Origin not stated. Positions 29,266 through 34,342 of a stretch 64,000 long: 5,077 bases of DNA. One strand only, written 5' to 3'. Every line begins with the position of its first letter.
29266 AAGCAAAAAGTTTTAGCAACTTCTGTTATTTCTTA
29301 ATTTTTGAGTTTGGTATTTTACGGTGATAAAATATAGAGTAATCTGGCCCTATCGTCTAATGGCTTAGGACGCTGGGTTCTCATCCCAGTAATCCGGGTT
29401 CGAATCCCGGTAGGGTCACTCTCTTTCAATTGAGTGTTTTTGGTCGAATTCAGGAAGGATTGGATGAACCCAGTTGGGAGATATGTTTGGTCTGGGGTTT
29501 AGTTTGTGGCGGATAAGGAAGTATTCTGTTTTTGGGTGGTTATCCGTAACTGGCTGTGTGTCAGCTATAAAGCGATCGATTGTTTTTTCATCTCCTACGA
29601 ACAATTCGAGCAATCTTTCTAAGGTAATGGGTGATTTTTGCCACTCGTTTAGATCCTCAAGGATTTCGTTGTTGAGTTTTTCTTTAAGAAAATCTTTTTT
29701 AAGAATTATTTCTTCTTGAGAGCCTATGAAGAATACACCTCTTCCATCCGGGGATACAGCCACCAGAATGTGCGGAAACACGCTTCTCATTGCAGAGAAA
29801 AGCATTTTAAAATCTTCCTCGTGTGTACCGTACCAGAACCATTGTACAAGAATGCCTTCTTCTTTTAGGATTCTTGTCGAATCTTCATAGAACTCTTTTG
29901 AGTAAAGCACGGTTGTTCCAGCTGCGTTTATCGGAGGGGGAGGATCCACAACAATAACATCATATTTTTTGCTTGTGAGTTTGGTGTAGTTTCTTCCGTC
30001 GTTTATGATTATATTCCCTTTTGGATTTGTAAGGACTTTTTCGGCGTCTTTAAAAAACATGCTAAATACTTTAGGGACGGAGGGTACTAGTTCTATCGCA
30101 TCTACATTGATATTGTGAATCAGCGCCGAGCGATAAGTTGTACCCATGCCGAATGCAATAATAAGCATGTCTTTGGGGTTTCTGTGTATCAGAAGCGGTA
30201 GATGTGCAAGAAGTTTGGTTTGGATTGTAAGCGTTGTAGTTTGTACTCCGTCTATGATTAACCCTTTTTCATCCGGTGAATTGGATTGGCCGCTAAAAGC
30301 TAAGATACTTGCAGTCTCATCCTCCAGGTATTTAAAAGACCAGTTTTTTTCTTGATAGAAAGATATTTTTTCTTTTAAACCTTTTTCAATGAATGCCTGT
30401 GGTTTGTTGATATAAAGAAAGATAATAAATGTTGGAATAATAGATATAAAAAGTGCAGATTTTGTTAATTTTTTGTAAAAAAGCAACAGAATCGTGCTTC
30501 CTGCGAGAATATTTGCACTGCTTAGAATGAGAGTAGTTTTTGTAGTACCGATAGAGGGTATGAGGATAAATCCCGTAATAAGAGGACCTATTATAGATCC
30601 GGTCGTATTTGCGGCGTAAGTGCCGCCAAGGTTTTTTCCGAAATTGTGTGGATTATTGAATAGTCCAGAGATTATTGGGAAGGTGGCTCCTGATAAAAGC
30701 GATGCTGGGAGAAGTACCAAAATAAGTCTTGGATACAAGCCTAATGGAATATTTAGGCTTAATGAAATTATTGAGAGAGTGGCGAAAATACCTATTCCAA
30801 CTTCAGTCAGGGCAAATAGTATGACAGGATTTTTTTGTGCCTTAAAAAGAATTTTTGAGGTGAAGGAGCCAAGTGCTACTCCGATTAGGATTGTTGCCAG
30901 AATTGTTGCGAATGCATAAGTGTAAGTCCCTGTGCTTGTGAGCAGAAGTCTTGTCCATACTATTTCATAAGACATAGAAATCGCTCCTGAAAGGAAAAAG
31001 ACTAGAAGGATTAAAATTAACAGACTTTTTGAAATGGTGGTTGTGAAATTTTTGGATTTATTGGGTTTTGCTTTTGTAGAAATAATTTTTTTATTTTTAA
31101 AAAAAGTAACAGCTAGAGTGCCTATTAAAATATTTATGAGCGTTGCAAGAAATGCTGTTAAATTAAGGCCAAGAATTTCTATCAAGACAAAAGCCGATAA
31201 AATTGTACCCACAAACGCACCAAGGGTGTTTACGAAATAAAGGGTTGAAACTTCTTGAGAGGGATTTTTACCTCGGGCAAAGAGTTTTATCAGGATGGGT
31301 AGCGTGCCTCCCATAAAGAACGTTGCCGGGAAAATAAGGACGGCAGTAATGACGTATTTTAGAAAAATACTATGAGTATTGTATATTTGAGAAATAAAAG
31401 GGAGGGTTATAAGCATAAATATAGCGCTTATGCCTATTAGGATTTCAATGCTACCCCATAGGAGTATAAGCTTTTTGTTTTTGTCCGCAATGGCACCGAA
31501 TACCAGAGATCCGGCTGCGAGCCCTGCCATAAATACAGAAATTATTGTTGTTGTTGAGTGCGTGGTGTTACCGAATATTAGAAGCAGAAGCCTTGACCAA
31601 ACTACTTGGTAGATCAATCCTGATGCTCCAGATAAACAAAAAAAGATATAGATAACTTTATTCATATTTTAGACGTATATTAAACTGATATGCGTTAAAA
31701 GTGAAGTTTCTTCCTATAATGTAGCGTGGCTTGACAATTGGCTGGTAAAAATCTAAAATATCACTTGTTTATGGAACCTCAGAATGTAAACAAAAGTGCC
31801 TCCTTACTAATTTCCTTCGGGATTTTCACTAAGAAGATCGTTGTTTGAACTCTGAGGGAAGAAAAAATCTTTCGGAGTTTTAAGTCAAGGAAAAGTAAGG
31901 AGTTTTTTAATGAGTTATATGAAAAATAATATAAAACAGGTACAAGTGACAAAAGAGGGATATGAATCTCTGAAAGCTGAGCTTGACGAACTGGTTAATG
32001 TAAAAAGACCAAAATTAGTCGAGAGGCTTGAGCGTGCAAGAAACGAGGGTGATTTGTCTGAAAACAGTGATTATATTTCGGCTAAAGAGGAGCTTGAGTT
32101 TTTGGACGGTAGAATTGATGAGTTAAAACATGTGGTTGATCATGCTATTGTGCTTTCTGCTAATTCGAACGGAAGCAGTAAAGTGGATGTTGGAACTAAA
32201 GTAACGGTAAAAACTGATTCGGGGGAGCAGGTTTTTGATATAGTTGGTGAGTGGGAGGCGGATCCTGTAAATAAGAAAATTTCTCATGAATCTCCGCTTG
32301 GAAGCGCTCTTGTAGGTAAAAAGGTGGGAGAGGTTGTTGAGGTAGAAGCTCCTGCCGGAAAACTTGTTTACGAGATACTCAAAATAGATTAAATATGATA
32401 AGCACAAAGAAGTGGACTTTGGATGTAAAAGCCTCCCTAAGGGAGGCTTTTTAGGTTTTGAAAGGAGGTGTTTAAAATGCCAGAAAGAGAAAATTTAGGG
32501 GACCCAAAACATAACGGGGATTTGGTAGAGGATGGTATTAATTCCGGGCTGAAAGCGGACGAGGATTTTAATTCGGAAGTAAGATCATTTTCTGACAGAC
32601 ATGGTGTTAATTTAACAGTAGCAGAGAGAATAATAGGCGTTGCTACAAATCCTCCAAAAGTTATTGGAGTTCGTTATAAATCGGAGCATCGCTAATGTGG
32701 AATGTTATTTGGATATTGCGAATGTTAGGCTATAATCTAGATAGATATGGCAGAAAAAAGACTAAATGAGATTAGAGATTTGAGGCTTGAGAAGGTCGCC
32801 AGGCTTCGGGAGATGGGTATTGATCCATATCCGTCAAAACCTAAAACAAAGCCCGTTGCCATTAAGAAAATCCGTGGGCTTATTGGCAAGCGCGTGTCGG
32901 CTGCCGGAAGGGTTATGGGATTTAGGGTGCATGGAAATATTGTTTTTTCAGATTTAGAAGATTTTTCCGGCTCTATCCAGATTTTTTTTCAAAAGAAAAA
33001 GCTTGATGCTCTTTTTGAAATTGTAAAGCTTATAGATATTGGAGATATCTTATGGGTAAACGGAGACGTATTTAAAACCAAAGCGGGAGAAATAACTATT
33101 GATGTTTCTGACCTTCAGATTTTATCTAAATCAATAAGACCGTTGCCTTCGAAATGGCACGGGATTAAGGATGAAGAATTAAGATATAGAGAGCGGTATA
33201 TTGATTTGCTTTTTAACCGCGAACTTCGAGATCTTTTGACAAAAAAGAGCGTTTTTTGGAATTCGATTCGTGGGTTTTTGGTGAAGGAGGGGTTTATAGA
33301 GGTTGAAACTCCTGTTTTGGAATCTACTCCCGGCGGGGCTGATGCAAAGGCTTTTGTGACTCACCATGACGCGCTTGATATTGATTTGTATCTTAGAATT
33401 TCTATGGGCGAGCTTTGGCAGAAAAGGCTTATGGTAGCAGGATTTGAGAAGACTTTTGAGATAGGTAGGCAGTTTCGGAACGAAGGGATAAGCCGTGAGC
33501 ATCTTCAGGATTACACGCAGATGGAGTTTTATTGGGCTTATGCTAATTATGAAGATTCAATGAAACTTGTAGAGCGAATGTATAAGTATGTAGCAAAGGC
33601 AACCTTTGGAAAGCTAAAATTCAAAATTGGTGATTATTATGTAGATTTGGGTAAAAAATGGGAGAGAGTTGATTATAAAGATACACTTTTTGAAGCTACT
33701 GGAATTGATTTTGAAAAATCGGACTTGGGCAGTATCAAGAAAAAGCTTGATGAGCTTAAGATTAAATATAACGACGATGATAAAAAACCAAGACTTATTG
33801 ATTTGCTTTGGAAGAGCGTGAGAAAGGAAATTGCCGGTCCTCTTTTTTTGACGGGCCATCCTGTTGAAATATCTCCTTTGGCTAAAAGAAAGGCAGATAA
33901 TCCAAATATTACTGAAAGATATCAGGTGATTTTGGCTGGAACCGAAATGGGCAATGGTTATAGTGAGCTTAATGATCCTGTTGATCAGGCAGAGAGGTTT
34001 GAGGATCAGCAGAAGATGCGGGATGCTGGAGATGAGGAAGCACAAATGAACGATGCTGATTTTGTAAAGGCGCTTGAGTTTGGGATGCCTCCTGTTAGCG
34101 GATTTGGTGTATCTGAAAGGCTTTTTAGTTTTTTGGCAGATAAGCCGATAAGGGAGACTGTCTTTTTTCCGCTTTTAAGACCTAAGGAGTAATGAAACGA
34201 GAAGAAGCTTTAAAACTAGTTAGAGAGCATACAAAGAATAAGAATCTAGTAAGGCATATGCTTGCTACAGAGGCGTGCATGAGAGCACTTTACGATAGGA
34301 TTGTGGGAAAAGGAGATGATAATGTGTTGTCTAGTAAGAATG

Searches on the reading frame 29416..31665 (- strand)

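Call 93: search_protein_families(library=pfam, proteins=[window:29416-31665:-], max_evalue=0.001)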
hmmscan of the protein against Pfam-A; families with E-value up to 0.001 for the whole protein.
window:29416-31665:- (749 aa): 2 families
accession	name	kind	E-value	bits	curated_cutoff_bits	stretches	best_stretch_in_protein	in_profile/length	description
PF01564.23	Spermine_synth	-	8.9e-20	71.4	22.9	1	481-633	3-156/186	Spermine/spermidine synthase domain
PF07690.21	MFS_1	-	4.5e-09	36.1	33.4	1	8-335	5-318/347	Major Facilitator Superfamily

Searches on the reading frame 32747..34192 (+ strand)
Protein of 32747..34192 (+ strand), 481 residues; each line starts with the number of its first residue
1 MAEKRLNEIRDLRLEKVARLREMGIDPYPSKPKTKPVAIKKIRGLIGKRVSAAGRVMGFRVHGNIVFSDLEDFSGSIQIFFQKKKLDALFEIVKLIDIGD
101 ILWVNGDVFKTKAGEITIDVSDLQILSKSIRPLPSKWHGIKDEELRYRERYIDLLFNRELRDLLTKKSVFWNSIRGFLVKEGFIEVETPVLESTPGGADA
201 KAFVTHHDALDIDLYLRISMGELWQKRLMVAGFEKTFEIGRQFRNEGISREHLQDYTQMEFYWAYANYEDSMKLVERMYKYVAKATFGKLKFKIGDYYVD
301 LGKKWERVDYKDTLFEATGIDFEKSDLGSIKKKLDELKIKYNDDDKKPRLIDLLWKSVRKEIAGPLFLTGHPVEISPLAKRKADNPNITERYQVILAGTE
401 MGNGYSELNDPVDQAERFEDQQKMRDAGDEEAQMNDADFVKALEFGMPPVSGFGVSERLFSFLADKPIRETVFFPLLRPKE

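Call 93: search_protein_families(library=pfam, proteins=[window:32747-34192:+], max_evalue=0.001)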
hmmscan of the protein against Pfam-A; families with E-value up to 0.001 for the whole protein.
window:32747-34192:+ (481 aa): 3 families
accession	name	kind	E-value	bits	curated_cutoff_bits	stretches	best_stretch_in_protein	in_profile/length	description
PF00152.25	tRNA-synt_2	-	1.1e-71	241.8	25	1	142-476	1-306/308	tRNA synthetases class II (D, K and N)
PF01336.31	tRNA_anti-codon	-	1.1e-14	54.5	27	1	50-126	1-75/75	OB-fold nucleic acid binding domain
PF01409.25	tRNA-synt_2d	-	0.00078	19.4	19.8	0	211-292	78-162/246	tRNA synthetases class II core domain (F)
